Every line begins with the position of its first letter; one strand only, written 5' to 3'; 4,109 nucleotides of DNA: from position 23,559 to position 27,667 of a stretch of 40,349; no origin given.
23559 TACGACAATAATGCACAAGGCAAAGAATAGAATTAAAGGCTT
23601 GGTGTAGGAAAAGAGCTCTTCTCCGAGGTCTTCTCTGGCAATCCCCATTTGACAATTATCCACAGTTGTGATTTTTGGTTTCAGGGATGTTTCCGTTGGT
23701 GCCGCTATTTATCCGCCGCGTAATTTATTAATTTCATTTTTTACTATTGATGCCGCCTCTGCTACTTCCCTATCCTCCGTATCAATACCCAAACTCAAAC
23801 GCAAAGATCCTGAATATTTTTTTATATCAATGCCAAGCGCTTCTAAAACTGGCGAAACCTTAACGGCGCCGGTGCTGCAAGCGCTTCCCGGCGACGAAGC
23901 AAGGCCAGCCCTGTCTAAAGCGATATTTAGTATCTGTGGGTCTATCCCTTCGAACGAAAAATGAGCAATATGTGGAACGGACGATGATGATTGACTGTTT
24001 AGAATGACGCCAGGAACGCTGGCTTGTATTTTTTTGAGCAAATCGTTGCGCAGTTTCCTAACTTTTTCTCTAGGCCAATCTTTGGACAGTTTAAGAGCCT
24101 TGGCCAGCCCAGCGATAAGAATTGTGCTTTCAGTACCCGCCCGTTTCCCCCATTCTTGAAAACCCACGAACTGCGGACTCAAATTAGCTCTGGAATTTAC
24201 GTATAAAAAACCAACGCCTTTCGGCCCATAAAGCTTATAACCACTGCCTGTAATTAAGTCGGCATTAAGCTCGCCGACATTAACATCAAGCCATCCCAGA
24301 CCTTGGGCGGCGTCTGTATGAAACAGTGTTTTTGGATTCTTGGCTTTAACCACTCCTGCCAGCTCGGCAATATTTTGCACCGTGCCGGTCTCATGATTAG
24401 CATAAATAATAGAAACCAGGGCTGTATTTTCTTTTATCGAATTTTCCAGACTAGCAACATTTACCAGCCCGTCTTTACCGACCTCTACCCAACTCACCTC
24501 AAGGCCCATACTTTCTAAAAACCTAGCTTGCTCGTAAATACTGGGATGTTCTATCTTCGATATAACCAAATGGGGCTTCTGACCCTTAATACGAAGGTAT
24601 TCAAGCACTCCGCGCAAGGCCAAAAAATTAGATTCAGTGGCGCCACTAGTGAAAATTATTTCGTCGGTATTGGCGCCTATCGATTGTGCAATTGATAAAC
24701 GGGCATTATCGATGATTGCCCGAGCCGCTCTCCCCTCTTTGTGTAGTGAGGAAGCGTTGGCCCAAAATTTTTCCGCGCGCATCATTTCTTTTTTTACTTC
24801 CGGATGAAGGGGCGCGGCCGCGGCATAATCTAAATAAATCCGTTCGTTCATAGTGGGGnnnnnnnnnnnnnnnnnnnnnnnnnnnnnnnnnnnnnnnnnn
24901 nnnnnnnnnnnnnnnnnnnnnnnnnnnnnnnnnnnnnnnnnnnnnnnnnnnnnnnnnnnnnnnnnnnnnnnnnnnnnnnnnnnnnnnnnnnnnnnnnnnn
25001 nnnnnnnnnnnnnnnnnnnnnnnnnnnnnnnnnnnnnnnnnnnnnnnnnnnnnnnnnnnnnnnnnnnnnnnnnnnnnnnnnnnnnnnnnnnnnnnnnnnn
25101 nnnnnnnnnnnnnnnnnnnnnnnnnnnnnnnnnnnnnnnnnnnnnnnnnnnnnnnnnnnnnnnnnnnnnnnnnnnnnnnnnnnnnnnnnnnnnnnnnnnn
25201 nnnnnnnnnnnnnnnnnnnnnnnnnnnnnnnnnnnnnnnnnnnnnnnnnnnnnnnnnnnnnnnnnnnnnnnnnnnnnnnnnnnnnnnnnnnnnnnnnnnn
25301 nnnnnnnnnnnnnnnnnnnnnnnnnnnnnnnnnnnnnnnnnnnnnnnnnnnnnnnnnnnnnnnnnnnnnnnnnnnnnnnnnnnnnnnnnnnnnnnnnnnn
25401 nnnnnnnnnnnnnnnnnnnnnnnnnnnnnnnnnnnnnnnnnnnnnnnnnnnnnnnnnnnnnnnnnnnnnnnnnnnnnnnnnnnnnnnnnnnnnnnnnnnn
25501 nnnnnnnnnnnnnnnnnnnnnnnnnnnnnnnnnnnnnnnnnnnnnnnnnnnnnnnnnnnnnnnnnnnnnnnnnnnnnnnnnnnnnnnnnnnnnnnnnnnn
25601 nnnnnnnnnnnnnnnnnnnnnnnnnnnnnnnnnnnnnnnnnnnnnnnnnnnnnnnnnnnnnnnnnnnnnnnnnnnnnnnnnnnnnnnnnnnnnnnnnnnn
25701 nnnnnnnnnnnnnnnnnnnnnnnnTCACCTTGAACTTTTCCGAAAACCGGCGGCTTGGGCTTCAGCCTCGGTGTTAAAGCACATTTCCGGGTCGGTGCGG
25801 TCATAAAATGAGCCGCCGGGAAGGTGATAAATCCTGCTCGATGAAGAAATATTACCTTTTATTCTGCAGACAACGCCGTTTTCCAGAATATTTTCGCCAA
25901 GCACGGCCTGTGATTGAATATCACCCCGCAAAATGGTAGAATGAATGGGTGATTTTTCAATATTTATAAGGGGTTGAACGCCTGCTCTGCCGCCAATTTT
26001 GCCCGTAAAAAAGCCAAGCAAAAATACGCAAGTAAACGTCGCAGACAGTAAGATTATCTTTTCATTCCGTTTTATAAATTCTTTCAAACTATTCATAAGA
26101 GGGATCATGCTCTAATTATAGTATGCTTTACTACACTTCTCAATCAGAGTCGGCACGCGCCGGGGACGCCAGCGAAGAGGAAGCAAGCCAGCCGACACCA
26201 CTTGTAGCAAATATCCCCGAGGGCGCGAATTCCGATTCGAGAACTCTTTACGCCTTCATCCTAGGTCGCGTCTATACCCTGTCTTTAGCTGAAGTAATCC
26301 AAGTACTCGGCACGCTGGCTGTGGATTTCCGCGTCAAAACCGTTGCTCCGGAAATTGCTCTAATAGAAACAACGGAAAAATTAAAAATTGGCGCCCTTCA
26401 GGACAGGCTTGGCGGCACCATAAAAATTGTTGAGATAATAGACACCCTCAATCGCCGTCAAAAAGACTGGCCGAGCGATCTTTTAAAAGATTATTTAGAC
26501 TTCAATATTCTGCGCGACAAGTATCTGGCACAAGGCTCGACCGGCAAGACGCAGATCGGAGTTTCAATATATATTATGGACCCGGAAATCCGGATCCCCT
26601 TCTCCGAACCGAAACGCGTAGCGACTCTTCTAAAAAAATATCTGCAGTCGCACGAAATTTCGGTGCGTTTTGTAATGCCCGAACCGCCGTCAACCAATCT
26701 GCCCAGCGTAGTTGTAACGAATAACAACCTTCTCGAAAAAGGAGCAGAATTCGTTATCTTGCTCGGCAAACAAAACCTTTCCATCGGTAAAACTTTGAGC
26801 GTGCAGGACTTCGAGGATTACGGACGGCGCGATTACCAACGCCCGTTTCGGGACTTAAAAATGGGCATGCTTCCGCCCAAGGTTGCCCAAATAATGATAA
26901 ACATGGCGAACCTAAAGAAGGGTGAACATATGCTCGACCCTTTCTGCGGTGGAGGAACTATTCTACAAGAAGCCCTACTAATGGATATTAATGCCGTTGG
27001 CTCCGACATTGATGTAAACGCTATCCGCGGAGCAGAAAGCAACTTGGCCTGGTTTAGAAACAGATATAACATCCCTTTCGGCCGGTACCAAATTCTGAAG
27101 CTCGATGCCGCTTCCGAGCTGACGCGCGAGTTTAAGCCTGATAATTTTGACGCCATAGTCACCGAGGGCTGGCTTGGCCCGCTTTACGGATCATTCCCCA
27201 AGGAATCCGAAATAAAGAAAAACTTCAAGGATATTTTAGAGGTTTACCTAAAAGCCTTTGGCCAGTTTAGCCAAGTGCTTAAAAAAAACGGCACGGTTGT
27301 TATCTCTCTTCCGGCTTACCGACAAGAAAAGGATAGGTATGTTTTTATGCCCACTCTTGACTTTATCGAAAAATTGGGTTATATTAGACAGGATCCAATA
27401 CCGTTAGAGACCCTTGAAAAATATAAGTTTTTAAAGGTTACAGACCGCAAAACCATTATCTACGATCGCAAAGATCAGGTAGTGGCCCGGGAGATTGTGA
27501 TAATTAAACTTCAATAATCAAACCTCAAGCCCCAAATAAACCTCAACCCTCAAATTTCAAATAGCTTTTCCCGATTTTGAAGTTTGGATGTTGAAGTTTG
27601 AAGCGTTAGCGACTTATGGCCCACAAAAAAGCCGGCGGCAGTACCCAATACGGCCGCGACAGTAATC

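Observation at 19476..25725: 41-bp inverted repeats bracket a 6.2-kb segment that contains a tyrosine recombinase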

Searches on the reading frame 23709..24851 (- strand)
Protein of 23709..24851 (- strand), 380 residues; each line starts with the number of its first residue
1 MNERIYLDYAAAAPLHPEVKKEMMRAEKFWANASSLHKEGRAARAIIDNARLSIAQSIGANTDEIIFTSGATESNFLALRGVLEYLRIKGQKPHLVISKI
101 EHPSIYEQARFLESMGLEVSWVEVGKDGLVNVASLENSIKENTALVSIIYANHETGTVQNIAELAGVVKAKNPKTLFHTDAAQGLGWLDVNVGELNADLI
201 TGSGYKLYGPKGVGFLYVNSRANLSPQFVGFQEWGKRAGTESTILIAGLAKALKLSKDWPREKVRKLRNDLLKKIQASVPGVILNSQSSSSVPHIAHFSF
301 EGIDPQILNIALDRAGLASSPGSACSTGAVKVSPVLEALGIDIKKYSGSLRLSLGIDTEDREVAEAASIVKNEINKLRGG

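Call 8: search_protein_families(library=pfam, proteins=[window:23709-24851:-])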
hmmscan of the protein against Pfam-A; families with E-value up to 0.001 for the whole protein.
window:23709-24851:- (380 aa): 2 families
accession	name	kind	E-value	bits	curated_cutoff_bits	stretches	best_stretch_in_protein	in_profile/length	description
PF00266.25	Aminotran_5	-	8.1e-61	206.5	21.5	1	5-363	1-368/371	Aminotransferase class-V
PF06838.17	Met_gamma_lyase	-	0.00014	21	24.2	1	108-208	121-225/405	Methionine gamma-lyase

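Call 41: search_protein_families(library=ncbifam, proteins=[window:23709-24851:-], max_evalue=0.01)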
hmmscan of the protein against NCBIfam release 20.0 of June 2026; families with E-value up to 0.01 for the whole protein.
window:23709-24851:- (380 aa): 29 families (the best 25 are shown)
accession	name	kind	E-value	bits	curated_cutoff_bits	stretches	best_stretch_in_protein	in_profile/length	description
TIGR03402.1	FeS_nifS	equivalog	3.6e-95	318.9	530.75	1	5-378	1-374/379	cysteine desulfurase NifS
TIGR02006.1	IscS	equivalog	1e-87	294.8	643.2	1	1-378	1-379/402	IscS subfamily cysteine desulfurase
TIGR03235.1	DNA_S_dndA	equivalog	5.2e-85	285.8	480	1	6-353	1-352/353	cysteine desulfurase DndA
NF010611.0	PRK14012.1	equivalog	1.3e-84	284.5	548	1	2-378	4-383/406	IscS subfamily cysteine desulfurase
NF002806.0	PRK02948.1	subfamily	1.5e-76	257.9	304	1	5-372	2-370/381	IscS subfamily cysteine desulfurase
TIGR03403.1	nifS_epsilon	equivalog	3e-73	246.8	587.7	1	5-378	1-377/382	NifS family cysteine desulfurase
TIGR01979.1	sufS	subfamily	2.7e-35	122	475.1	1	4-334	19-370/403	SufS family cysteine desulfurase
TIGR01977.1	am_tr_V_EF2568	hypoth_equivalog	1.5e-32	113.1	377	1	5-370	1-373/376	cysteine desulfurase family protein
TIGR01976.1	am_tr_V_VC1184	hypoth_equivalog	1.5e-21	77.2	352.35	1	3-277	18-296/401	cysteine desulfurase-like protein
NF041166.1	f2_encap_cargo1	exception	2.3e-21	76.6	800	1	25-220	264-462/623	family 2A encapsulin nanocompartment cargo protein cysteine desulfurase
NF008126.0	PRK10874.1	equivalog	5.6e-21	75.1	607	1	3-358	19-380/401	cysteine desulfurase CsdA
NF006791.0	PRK09295.1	equivalog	2.6e-20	72.9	661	1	5-220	25-240/406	cysteine desulfurase SufS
TIGR03392.1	FeS_syn_CsdA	equivalog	1.3e-19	70.7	493.6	1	3-220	16-233/398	cysteine desulfurase CsdA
NF040779.1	Sec_lyase_SclA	exception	3.4e-19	69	525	1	5-370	1-373/378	selenocysteine lyase SclA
TIGR03812.1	tyr_de_CO2_Arch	equivalog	1.2e-14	54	299.4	1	66-184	80-194/375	tyrosine decarboxylase MfnA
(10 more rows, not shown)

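Call 43: find_related_loci(query=window:23709-24851:-, collection=genome_contigs, flank=10000)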
Query window:23709-24851:- (380 aa) in genome_contigs; peptide patterns used: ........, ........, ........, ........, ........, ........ (x = any residue, [..] = any of these).
177 stretches matched a pattern; 17 encode a relative of the query (tblastn E <= 1e-3); 17 distinct loci.
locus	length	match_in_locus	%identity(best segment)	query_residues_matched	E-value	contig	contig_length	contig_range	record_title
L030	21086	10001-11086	40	3-363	3e-78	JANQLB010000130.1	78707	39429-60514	MAG: Tissierellales bacterium isolate PL25a_bin.35 k99_694310, whole genome shotgun sequence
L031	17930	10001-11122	38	6-378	2e-77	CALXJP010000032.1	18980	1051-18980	MAG: uncultured Clostridia bacterium isolate E0_DP__bin144 genome assembly, contig: E0_DP__k127_3283594, whole genome sh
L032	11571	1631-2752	39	6-378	2e-76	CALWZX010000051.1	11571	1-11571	MAG: uncultured Clostridia bacterium isolate BRZ_FK__bin79 genome assembly, contig: BRZ_FK__NODE_6900_length_11571_cov_6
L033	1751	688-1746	40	3-355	6e-80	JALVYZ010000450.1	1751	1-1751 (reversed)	MAG: bacterium isolate T10_maxbin2_scaf2bin.187 T10_NODE_82290_length_1751_cov_13.059729, whole genome shotgun sequence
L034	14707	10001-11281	36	4-378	4e-75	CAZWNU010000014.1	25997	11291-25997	MAG TPA_asm: uncultured Gammaproteobacteria bacterium isolate binchicken_co32_477 genome assembly, contig: NODE_2509_len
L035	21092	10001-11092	39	1-363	9e-75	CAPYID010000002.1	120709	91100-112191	MAG TPA_asm: uncultured Clostridia bacterium isolate MGBC105370 genome assembly, contig: MGBC105370.2, whole genome shot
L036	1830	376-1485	38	4-378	3e-74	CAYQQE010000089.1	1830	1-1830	MAG TPA_asm: Candidatus Woesearchaeota archaeon isolate SRP062349_co2_82 genome assembly, contig: NODE_44371_length_1830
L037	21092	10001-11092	37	1-363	5e-70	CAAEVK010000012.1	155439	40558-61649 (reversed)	MAG TPA_asm: Clostridia bacterium, isolate HGM13623, WGS project CAAEVK010000000 data, contig: ERS608607_34_k95_17404, w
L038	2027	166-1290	35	4-377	1e-64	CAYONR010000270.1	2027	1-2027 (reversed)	MAG TPA_asm: uncultured Halanaerobiaceae bacterium isolate SRP201947_co1_116 genome assembly, contig: NODE_87789_length_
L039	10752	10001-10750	36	4-253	5e-43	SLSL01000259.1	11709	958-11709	MAG: Halanaerobiaceae bacterium isolate CSSed165cm_605 CSSed16-5cm-19493, whole genome shotgun sequence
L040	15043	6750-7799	36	5-354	6e-62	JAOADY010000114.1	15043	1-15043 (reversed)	MAG: Caloramator sp. isolate SKW245 k141_253400, whole genome shotgun sequence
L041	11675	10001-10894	28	60-354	6e-27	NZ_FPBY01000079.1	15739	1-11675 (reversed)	Clostridium sp. DSM 8431, whole genome shotgun sequence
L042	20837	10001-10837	31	5-272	2e-26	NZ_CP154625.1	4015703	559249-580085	Terrisporobacter vanillatitrophus strain COM chromosome, complete genome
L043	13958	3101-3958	31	5-277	5e-25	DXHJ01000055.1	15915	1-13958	MAG TPA_asm: Candidatus Dorea intestinavium isolate CHK160-14747 CHK160__C71753_L15915_SAMEA104467456, whole genome shot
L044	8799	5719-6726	28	5-321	9e-25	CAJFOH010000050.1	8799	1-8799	uncultured Lachnospiraceae bacterium isolate Coassembly_mag_291 genome assembly, contig: MAGpy_11413_min2k_bin_291_fak87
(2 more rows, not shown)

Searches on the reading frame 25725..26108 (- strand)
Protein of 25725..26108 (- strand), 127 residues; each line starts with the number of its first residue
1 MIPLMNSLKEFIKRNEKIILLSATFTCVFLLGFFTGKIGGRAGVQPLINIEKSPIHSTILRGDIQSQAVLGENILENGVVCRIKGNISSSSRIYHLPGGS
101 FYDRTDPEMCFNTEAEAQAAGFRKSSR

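Call 8: search_protein_families(library=pfam, proteins=[window:25725-26108:-])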
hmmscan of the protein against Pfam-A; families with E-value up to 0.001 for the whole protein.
window:25725-26108:- (127 aa): 0 families

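Call 33: find_encoding_contigs(protein=window:25725-26108:-, flank=10000, max_places=10)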
Protein window:25725-26108:- (127 aa): no gene with exactly this product is on record in the collection.

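Call 41: search_protein_families(library=ncbifam, proteins=[window:25725-26096:-], max_evalue=0.01)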
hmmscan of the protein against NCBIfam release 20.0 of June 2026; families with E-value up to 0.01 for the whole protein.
window:25725-26096:- (123 aa): 6 families
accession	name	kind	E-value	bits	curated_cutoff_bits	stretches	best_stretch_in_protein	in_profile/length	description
NF051437.1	sunset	domain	9e-19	67.2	27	1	79-121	1-41/42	sunset domain-containing protein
NF051448.1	50S_L17_sunset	exception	1.3e-08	34.8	280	1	77-121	186-228/229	50S ribosomal protein L17, sunset domain variant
NF051449.1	50S_L4_sunset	exception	4.2e-07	30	385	1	78-118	246-284/285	50S ribosomal protein L4, sunset domain variant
NF051450.1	50S_L20_sunset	exception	4.6e-07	30.2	375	1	77-119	168-208/219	50S ribosomal protein L20, sunset domain variant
NF051451.1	30S_S2_sunset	exception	0.00049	19.3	710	1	78-120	337-377/382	30S ribosomal protein S2, sunset domain variant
NF051433.1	ArfC_sunset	exception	0.0018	18.9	100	1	79-120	119-158/160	channel accessory protein ArfC, sunset domain variant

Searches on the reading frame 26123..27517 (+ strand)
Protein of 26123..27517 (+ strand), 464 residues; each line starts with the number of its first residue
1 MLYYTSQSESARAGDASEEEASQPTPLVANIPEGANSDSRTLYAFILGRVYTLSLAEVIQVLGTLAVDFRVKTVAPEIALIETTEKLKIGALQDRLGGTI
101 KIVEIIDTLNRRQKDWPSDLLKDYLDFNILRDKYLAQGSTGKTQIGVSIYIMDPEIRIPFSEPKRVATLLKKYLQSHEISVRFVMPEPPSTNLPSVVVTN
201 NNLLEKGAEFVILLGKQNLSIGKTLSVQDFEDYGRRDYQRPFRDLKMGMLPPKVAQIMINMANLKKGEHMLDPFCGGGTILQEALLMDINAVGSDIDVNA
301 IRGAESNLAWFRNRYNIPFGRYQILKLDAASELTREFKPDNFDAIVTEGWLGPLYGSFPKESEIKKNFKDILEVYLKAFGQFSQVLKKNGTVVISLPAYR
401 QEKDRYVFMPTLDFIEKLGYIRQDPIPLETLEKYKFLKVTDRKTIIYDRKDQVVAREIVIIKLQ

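Call 8: search_protein_families(library=pfam, proteins=[window:26123-27517:+])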
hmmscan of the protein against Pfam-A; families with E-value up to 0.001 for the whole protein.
window:26123-27517:+ (464 aa): 3 families
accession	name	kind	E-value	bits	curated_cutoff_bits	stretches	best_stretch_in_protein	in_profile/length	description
PF01170.24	UPF0020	-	5.2e-12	46.3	22.3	1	246-348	8-128/197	RMKL-like, methyltransferase domain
PF13847.12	Methyltransf_31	-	4e-09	36.8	27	1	265-398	2-113/145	Methyltransferase domain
PF01555.25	N6_N4_Mtase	-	5.1e-08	33.6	26.7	1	250-304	166-219/221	DNA methylase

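Call 41: search_protein_families(library=ncbifam, proteins=[window:26123-27517:+], max_evalue=0.01)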
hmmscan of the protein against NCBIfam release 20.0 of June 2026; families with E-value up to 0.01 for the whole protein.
window:26123-27517:+ (464 aa): 7 families
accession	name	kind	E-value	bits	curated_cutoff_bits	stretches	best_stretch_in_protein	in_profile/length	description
TIGR01177.1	TIGR01177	hypoth_equivalog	4.4e-27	95.3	316.55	1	212-399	129-297/330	TIGR01177 family methyltransferase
NF040721.1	Trm14_Arch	equivalog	9e-08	31.6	280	1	249-291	174-216/370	tRNA (guanine(6)-N2)-methyltransferase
NF008748.0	PRK11783.1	equivalog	6e-05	21.5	466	1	253-290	178-216/704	bifunctional 23S rRNA (guanine(2069)-N(7))-methyltransferase RlmK/23S rRNA (guanine(2445)-N(2))-methyltransferase RlmL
NF040850.1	Trm14_Thcoccales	equivalog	0.00034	19.7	480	1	249-288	201-239/365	tRNA (guanine(6)-N2)-methyltransferase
NF033398.1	rRNA_meth_EmtA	equivalog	0.00084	18.8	625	1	244-309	165-231/336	EmtA family 23S rRNA (guanine(2470)) methyltransferase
NF043040.1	corrin_prot_MT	hypoth_equivalog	0.0016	17.9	180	1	237-347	14-116/216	corrinoid protein-associated methyltransferase CpaM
NF047738.1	antiphage_MADS2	equivalog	0.0022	16.3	720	1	251-295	316-360/654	methylation-associated defense system DNA methyltransferase MAD2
